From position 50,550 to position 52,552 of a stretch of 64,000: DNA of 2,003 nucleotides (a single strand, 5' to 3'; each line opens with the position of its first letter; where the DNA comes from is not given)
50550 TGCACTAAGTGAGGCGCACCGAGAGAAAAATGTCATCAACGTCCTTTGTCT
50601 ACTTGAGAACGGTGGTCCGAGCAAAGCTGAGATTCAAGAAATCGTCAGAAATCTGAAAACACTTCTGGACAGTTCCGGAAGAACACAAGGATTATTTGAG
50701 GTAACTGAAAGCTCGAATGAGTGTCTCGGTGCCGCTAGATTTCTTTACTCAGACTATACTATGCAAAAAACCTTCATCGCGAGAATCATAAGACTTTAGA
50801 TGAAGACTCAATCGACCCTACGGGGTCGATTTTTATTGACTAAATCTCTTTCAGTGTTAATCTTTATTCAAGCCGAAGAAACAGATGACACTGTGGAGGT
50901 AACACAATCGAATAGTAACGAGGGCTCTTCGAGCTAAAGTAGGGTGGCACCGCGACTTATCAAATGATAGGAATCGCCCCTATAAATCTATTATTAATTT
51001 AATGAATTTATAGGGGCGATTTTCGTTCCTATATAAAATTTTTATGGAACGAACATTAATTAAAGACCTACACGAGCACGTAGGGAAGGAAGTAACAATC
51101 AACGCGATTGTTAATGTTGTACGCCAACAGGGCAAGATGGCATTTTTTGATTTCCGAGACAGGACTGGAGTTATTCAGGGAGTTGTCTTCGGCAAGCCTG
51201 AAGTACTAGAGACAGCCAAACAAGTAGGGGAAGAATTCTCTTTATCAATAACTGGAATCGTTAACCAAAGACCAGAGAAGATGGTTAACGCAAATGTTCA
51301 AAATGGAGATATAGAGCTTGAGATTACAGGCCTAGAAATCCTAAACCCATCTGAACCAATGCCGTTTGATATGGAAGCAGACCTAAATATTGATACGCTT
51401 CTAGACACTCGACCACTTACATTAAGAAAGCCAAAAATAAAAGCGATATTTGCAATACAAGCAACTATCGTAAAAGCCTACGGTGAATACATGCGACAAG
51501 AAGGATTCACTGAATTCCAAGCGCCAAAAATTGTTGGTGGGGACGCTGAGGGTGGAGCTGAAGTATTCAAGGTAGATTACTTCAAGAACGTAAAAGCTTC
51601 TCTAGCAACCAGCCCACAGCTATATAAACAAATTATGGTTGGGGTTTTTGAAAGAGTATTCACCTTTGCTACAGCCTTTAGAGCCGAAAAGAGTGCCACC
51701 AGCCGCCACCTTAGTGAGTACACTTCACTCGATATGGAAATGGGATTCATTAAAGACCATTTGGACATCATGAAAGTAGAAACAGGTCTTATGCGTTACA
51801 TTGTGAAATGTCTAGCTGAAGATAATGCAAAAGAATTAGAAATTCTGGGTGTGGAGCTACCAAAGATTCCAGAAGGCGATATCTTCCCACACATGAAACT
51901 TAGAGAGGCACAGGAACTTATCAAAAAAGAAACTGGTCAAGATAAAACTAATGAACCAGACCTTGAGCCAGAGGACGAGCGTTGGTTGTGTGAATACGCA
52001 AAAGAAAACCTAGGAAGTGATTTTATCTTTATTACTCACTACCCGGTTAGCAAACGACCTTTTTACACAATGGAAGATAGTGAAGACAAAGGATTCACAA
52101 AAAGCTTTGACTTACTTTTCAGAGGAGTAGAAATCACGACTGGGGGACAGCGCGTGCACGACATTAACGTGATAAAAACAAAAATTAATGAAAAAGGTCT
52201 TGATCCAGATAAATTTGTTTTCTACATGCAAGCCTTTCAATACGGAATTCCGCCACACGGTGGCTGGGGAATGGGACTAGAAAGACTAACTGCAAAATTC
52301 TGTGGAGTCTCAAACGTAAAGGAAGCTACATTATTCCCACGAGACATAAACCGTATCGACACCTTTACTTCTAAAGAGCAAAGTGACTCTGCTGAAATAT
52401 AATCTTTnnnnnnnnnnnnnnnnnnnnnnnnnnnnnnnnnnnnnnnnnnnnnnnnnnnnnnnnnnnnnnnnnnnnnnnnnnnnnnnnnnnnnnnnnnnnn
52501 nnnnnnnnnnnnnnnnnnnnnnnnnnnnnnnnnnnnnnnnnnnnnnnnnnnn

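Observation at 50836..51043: Compact T-box riboswitch controlling an archaeal-type aspS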

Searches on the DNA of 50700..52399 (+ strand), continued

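Call 64: search_with_rna_model(model_id=R1, sources=[window, L001, L015, L017, L020, L026, L081, L082, L083, L084, L085, L086, L087, L088, L089, L090, L091, L092, L093, L094, L095, L096, L097, L098, L099, L100, L101, L102, L103, L104, L105, L106, L107, L108, L109, L110, L111, L112, L113, L114, L115, L116, L117, L118, L119, L120, L121, L122, L123, L124, L125, L126, L127, L128, L129, L130, L131, L132, L133, L134, L135, L136], max_evalue=0.0001, make_alignment=true)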
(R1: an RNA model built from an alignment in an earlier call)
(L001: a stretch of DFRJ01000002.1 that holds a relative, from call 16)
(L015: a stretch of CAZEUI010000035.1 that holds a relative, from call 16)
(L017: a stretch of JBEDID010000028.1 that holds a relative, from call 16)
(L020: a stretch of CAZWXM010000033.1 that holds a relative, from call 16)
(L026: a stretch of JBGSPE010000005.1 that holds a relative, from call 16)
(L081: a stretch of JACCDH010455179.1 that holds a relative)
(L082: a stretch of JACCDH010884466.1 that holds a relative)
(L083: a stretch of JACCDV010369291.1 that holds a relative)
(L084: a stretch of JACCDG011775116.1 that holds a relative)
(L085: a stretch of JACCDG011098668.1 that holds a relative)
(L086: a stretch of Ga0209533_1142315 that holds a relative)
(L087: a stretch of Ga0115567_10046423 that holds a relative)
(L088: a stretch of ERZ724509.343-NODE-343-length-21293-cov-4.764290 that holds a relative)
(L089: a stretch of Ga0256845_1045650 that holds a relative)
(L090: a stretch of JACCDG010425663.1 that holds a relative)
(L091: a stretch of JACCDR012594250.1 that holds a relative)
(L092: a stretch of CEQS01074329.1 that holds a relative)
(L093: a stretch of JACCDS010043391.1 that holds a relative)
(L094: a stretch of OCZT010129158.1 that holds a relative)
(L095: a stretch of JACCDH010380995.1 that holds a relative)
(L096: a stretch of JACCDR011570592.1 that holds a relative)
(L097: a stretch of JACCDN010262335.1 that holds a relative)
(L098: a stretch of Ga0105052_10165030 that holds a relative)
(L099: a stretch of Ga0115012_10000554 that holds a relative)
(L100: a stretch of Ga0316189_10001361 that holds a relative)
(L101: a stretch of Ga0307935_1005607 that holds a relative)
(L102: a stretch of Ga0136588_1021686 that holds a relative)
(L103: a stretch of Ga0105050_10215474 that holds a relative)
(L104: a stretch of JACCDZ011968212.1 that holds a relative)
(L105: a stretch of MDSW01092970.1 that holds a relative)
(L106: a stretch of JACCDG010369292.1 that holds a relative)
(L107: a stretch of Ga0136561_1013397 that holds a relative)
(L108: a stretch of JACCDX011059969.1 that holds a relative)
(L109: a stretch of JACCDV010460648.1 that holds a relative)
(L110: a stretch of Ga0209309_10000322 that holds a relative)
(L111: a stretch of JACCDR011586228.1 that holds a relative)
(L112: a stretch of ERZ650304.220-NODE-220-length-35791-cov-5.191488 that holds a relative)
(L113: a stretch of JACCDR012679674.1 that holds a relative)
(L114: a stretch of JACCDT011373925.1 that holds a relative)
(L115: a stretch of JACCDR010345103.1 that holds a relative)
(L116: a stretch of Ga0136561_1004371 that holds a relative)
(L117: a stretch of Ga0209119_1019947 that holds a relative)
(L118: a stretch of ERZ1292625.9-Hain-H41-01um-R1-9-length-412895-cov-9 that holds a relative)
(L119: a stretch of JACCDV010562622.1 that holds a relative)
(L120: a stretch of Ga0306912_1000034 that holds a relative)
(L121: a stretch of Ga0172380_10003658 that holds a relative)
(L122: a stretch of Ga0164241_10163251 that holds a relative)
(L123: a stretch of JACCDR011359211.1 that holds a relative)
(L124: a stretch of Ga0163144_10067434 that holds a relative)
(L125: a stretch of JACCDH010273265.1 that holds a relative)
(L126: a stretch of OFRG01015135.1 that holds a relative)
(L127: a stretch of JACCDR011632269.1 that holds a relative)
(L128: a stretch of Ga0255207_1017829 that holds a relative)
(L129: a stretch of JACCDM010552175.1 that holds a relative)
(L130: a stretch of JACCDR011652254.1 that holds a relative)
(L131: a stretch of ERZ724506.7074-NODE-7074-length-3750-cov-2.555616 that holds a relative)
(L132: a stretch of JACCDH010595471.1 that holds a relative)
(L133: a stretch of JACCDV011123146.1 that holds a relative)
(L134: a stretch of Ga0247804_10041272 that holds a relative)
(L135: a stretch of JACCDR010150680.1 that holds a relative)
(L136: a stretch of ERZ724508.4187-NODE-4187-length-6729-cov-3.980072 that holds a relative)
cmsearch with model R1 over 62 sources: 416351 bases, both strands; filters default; matches with E-value up to 0.0001: 62.
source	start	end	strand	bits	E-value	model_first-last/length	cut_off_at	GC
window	50870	50984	+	127.1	1.4e-28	1-113/113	no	0.47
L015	1236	1345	+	123.8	8.4e-28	1-113/113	no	0.46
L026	9837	9942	+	107.8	6.7e-24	1-113/113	no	0.53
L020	2254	2359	+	104.9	3.6e-23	1-113/113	no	0.53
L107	630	739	+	103.8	6.3e-23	1-113/113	no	0.45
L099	1362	1470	+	102.8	1.1e-22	1-113/113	no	0.49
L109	12531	12653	+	100.7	3.7e-22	1-113/113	no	0.46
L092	6035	6150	+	99.8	6e-22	1-113/113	no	0.54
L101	720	835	-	94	1.6e-20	1-113/113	no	0.45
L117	274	384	-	90.6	1.1e-19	1-113/113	no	0.52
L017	563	685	+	88.2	4.2e-19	1-113/113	no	0.5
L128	244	359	-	88.2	4.2e-19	1-113/113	no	0.53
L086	562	672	+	87.4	6.5e-19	1-113/113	no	0.45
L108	816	932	+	87.4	6.7e-19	1-113/113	no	0.53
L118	5601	5718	-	86.7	9.6e-19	1-113/113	no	0.53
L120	4935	5045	-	85.8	1.6e-18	1-113/113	no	0.52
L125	230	347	+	82.1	1.3e-17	1-113/113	no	0.53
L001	9827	9934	+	80.3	3.6e-17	1-113/113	no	0.53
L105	3592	3699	+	80.3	3.6e-17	1-113/113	no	0.53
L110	2551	2673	+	80.1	3.9e-17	1-113/113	no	0.48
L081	310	431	-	76.8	2.5e-16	1-113/113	no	0.53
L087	2215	2339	-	70.8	7.2e-15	1-113/113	no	0.5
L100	8419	8537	+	64.9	2e-13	1-113/113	no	0.49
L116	406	520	+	63.6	4.2e-13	1-113/113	no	0.52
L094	772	868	+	60.7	2.1e-12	1-113/113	no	0.52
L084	1870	1977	+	60.3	2.8e-12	1-113/113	no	0.5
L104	2346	2440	-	59.5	4.1e-12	1-113/113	no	0.6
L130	1325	1427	+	59.5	4.3e-12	1-113/113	no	0.53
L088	2278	2384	+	58.5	7.2e-12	1-113/113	no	0.51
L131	1831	1937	+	58.5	7.2e-12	1-113/113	no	0.51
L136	4465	4571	+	58.5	7.2e-12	1-113/113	no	0.51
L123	1414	1517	+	58.4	7.9e-12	1-113/113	no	0.51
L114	776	897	-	57.7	1.1e-11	1-113/113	no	0.55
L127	951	1053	+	57.3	1.5e-11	1-113/113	no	0.52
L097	380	486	+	57.3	1.5e-11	1-113/113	no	0.52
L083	44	150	-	57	1.7e-11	1-113/113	no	0.51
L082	2241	2344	+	56.3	2.5e-11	1-113/113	no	0.5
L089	1633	1728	-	56.2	2.7e-11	15-113/113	5'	0.53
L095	205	311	-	55.8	3.4e-11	1-113/113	no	0.53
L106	7993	8098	-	55.7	3.5e-11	1-113/113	no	0.53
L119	4688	4791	-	55.2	4.7e-11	1-113/113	no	0.52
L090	6029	6139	+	55.2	4.8e-11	1-113/113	no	0.58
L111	1856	1960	+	54.9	5.6e-11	1-113/113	no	0.51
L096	1467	1553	+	54.8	5.8e-11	1-113/113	no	0.49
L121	737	846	+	54.6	6.6e-11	1-113/113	no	0.57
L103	868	968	+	53.2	1.4e-10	1-113/113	no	0.47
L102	140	280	-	53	1.6e-10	1-113/113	no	0.41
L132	1864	1986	-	52.6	2.1e-10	1-113/113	no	0.45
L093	2671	2777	-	52.5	2.1e-10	1-113/113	no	0.53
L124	4723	4827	-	52.3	2.4e-10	1-113/113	no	0.45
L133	1024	1141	-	52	2.9e-10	1-113/113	no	0.56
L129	276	383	-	51.9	3.1e-10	1-113/113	no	0.54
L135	1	93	-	51.6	3.6e-10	1-86/113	3'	0.59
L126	726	821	-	51.4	4e-10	1-113/113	no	0.46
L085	401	490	-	51.2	4.4e-10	1-113/113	no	0.53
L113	2102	2195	-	49.7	1e-09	1-113/113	no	0.56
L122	876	984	+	49.6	1.1e-09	1-113/113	no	0.63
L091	1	100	-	48.9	1.7e-09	1-110/113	3'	0.54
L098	282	394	-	46.2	7.2e-09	1-113/113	no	0.5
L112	10372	10466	+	44.6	1.8e-08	1-113/113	no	0.56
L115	2125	2234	+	44.3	2.2e-08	1-113/113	no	0.47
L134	351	441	+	42.8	5.1e-08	1-113/113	no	0.56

Alignment A7: 62 matches aligned to the model, 239 columns, each read 5' to 3' on its own strand. Consensus structure (alignment columns), stored with it:
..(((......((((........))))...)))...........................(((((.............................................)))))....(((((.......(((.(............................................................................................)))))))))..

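Call 80: search_rna_families(source=L008, start=5760, end=6020, threshold=evalue, max_evalue=0.001, show_alignments=1)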
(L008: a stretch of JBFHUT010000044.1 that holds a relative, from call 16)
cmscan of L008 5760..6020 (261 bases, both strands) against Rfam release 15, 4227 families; matches with E-value up to 0.001: 1.
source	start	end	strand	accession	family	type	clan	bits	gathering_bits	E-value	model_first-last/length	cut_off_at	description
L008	5792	5956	+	RF00230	T-box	Cis-reg; leader;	-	50.2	93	2.1e-10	1-219/219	no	T-box leader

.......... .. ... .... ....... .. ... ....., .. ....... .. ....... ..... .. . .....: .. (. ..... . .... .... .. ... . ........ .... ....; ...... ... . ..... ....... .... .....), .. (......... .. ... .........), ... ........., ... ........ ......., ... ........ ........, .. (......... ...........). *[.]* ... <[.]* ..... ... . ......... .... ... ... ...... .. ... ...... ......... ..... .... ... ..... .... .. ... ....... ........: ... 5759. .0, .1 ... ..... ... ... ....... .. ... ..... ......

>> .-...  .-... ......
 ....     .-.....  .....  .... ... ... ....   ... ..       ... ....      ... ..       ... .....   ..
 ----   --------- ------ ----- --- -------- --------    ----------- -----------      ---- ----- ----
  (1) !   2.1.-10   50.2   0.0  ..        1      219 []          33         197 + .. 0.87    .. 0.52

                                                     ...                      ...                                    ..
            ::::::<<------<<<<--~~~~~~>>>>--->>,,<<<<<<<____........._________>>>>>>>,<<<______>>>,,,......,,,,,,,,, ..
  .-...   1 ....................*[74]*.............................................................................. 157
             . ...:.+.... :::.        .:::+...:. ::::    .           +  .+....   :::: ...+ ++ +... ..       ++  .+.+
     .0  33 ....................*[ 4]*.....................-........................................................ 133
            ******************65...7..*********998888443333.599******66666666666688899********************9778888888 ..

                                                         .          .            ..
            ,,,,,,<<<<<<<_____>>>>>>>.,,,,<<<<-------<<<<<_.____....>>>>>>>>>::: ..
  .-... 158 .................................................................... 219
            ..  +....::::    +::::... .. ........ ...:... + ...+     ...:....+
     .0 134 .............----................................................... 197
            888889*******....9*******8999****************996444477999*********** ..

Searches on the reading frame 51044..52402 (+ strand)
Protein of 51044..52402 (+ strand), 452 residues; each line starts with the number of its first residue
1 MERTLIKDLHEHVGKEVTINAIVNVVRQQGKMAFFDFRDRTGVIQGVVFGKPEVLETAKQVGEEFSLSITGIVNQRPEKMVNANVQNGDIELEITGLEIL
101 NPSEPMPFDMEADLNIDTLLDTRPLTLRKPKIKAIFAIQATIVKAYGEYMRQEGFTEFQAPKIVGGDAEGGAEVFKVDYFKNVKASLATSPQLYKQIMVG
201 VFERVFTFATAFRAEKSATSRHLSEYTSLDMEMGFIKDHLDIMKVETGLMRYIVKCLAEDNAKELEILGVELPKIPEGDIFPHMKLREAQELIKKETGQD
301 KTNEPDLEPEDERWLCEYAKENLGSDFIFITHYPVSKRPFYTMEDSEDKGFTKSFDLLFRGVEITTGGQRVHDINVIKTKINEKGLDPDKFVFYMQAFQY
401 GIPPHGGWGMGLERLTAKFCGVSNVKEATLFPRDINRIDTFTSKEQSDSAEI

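Call 8: search_protein_families(library=pfam, proteins=[window:51044-52402:+])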
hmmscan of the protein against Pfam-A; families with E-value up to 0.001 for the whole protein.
window:51044-52402:+ (452 aa): 2 families
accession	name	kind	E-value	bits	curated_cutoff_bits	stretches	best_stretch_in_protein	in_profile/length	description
PF00152.25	tRNA-synt_2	-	2.3e-80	270.4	25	1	117-434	3-307/308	tRNA synthetases class II (D, K and N)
PF01336.31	tRNA_anti-codon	-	2.8e-13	50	27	1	17-100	1-75/75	OB-fold nucleic acid binding domain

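Call 10: search_protein_families(library=ncbifam, proteins=[window:51044-52402:+])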
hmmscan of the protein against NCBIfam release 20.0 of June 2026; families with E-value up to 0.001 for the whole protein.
window:51044-52402:+ (452 aa): 18 families
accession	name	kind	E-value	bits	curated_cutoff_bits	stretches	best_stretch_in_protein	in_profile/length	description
NF003483.0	PRK05159.1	equivalog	4.4e-146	487.2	353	1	1-438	3-436/438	aspartate--tRNA(Asn) ligase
TIGR00458.1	aspS_nondisc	equivalog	2.7e-109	366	368.4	1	9-438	6-426/428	aspartate--tRNA(Asn) ligase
NF003037.0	PRK03932.1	equivalog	1.3e-82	278.2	414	1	3-439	3-450/451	asparagine--tRNA ligase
TIGR00457.1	asnS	equivalog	5.4e-77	259.5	342.6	1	4-439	6-454/455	asparagine--tRNA ligase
NF001750.0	PRK00476.1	equivalog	4.9e-68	229.9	443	2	10-262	14-270/590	aspartate--tRNA ligase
TIGR00459.1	aspS_bact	equivalog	7.1e-62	209.6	373.85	2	3-270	4-263/586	aspartate--tRNA ligase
NF005052.0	PRK06462.1-1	equivalog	6.8e-48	163.5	368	1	128-433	41-345/353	asparagine synthetase A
NF009460.0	PRK12820.1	equivalog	2.4e-39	135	1379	2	10-241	31-279/723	bifunctional aspartyl-tRNA synthetase/aspartyl/glutamyl-tRNA amidotransferase subunit C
NF001756.1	PRK00484.1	subfamily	1.5e-31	109.7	468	1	10-432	47-483/488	lysine--tRNA ligase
NF005054.0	PRK06462.1-4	equivalog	1.7e-31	109.5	309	1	124-433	13-310/318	asparagine synthetase A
TIGR00499.1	lysS_bact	equivalog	3.7e-28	98.4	427.6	1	8-432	47-490/496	lysine--tRNA ligase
NF009101.0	PRK12445.1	subfamily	1.7e-19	69.7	1026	2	14-255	65-303/505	lysine--tRNA ligase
NF002821.0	PRK02983.1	equivalog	8.3e-17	60.5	742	2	7-230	652-873/1102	bifunctional lysylphosphatidylglycerol synthetase/lysine--tRNA ligase LysX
TIGR00462.1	genX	equivalog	1.3e-14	54.3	286.9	1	140-430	5-303/304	EF-P lysine aminoacylase EpmA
NF006828.0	PRK09350.1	equivalog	4.8e-12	45.8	264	1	180-434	66-323/325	elongation factor P--(R)-beta-lysine ligase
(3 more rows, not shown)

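Call 13: find_homologous_proteins(query=window:51044-52399:+, max_evalue=1e-60)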
Query window:51044-52399:+ (452 aa): 7944 proteins with E <= 1e-60 among 8000 candidates; the best 120 are listed.
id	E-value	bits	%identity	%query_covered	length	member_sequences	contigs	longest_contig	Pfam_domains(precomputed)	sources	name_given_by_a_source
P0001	0.0e+0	1018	100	100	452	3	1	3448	PF01336.32,PF00152.26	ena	-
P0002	5.0e-255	864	83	100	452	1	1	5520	PF01336.32,PF00152.26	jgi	jgi:nondiscriminating aspartyl-tRNA synthetase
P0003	7.3e-255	864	84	100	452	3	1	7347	PF01336.32,PF00152.26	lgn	-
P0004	6.6e-254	860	83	100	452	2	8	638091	PF01336.32,PF00152.26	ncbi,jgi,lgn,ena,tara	tara:strand:- start:20021 stop:21379 length:1359 start_codon:yes stop_codon:yes gene_type:complete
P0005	1.5e-253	859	84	100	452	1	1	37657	PF01336.32,PF00152.26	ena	-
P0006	3.9e-253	858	83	100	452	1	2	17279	PF01336.32,PF00152.26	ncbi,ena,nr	ncbi:aspartate--tRNA(Asn) ligase [Candidatus Kaiserbacteria bacterium]|nr:aspartate--tRNA(Asn) ligas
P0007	4.7e-253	858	83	100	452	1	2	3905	PF01336.32,PF00152.26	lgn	-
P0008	4.6e-252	854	83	100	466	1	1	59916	PF01336.32,PF00152.26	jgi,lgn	jgi:nondiscriminating aspartyl-tRNA synthetase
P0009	5.1e-252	854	83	100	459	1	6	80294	PF01336.32,PF00152.26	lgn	-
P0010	3.1e-251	852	83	100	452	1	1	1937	PF01336.32,PF00152.26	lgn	-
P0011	1.0e-250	850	82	100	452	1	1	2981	PF01336.32,PF00152.26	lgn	-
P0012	4.9e-250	848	81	100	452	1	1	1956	PF01336.32,PF00152.26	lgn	-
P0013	1.3e-248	843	83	100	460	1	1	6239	PF01336.32,PF00152.26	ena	-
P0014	1.3e-248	843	81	100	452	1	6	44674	PF01336.32,PF00152.26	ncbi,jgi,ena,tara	tara:strand:+ start:9302 stop:10660 length:1359 start_codon:yes stop_codon:yes gene_type:complete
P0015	5.2e-248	841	83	100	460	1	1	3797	PF01336.32,PF00152.26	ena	-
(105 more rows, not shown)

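Call 16: find_related_loci(query=A1, collection=genome_contigs, flank=10000)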
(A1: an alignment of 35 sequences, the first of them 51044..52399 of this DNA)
Query A1 (452 aa) in genome_contigs; peptide patterns used: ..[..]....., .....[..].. (x = any residue, [..] = any of these).
599 stretches matched a pattern (row limit reached: there are more); 538 encode a relative of the query (tblastn E <= 1e-3); the best 80 are kept; 80 distinct loci.
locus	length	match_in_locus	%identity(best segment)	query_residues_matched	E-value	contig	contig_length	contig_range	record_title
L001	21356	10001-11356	83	1-452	0e+0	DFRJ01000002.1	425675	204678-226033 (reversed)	MAG TPA_asm: Patescibacteria group bacterium UBA3466 UBA3466_contig_839, whole genome shotgun sequence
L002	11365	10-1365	81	1-452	0e+0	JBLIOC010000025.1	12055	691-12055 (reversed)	MAG: Candidatus Paceibacteria bacterium isolate 3300053785_176 Ga0535658_0014762, whole genome shotgun sequence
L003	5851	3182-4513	77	1-444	0e+0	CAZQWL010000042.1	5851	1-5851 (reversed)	MAG TPA_asm: uncultured Candidatus Saccharibacteria bacterium isolate SRP345593_co1_165 genome assembly, contig: NODE_69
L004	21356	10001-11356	75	1-452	0e+0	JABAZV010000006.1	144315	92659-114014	MAG: Patescibacteria group bacterium isolate HE327_NSB044 NODE_105_length_144315_cov_5.032060, whole genome shotgun sequ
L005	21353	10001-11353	74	1-451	0e+0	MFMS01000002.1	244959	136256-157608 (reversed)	MAG: Candidatus Kaiserbacteria bacterium RIFOXYB1_FULL_46_14 rifoxyb1_full_scaffold_114, whole genome shotgun sequence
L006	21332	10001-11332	76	1-444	0e+0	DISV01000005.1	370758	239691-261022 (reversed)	MAG TPA_asm: Patescibacteria group bacterium UBA6201 UBA6201_contig_1585, whole genome shotgun sequence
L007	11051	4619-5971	73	1-451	0e+0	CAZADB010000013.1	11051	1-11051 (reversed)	MAG TPA_asm: uncultured Candidatus Saccharibacteria bacterium isolate binchicken_co24_148 genome assembly, contig: NODE_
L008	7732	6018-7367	74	1-452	0e+0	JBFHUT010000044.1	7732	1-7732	MAG: Candidatus Paceibacteria bacterium isolate Mix_sand09.2021.07.G.23 k141_222825_length_7732_cov_12.0000, whole genom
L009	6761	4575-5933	72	1-452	0e+0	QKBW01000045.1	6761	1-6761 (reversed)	MAG: Candidatus Kaiserbacteria bacterium isolate SZUA-408 scaffold_49378, whole genome shotgun sequence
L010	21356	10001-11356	80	1-452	0e+0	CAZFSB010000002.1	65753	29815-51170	MAG TPA_asm: uncultured Candidatus Saccharibacteria bacterium isolate SRP319275_co4_64 genome assembly, contig: NODE_230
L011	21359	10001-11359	71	1-452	0e+0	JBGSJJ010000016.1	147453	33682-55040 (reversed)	MAG: Candidatus Paceibacteria bacterium isolate JTS-AC154 k141_314078, whole genome shotgun sequence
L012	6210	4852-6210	70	1-452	0e+0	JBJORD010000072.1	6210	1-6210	MAG: Candidatus Parcubacteria bacterium isolate yakimariver_2019_sw_WHONDRS-S19S_0060_B_bin.95 scaffold_1607565, whole g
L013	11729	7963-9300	73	1-448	0e+0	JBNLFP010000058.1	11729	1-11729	MAG: Minisyncoccia bacterium isolate C1.bin.4.orig k141_42781, whole genome shotgun sequence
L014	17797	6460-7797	71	1-446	0e+0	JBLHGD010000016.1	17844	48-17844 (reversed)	MAG: Candidatus Azotimanducaceae bacterium isolate 3300054976_96 Ga0535667_0004614, whole genome shotgun sequence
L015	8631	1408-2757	69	1-452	0e+0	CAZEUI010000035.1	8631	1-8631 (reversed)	MAG TPA_asm: uncultured Candidatus Saccharibacteria bacterium isolate binchicken_co53_23 genome assembly, contig: NODE_5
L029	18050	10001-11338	66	1-448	0e+0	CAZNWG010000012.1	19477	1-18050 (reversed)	MAG TPA_asm: uncultured Candidatus Saccharibacteria bacterium isolate binchicken_co346_105 genome assembly, contig: NODE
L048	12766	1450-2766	61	1-441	0e+0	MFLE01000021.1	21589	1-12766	MAG: Candidatus Kaiserbacteria bacterium RIFCSPHIGHO2_02_FULL_49_34 rifcsphigho2_02_scaffold_6805, whole genome shotgun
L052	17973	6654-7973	64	3-444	0e+0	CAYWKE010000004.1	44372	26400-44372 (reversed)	MAG TPA_asm: uncultured Candidatus Saccharibacteria bacterium isolate SRP141376_co3_67 genome assembly, contig: NODE_205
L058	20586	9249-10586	61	1-445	0e+0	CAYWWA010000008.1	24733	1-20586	MAG TPA_asm: uncultured Candidatus Saccharibacteria bacterium isolate SRP263991_co7_226 genome assembly, contig: NODE_29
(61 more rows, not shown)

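Call 50: search_protein_families(library=pfam, proteins=[L058:7322-8035:+, L058:8080-8970:+, L052:5950-6618:+], max_evalue=0.01)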
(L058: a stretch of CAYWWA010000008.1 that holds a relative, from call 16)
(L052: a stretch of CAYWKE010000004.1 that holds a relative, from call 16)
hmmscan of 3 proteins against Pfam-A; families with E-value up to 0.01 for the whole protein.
L058:7322-8035:+ (237 aa): 0 families

L058:8080-8970:+ (296 aa): 0 families

L052:5950-6618:+ (222 aa): 1 family
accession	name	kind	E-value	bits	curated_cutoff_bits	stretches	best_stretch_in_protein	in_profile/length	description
PF03575.23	Peptidase_S51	-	4e-28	98.9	23.9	1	3-208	1-205/206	Peptidase family S51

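Call 79: search_protein_families(library=pfam, proteins=[L048:10690-12426:-, L029:5220-6023:-], max_evalue=0.001)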
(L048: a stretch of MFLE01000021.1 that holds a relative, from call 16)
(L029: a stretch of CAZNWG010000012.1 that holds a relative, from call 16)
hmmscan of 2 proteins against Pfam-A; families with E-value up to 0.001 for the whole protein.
L048:10690-12426:- (578 aa): 3 families
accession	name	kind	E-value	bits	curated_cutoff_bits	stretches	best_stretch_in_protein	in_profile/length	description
PF00587.30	tRNA-synt_2b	-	1e-43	149.9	29.3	1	264-472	8-179/179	tRNA synthetase class II core domain (G, H, P, S and T)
PF03129.25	HGTP_anticodon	-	3.7e-21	75.5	21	1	484-572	1-93/94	Anticodon binding domain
PF07973.19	tRNA_SAD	-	8.6e-07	29.3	24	1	106-158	1-44/44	Threonyl and Alanyl tRNA synthetase second additional domain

L029:5220-6023:- (267 aa): 1 family
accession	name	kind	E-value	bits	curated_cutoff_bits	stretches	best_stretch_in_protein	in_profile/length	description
PF04107.18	GCS2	-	5.8e-11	42.7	21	1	34-169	1-145/291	Glutamate-cysteine ligase family 2(GCS2)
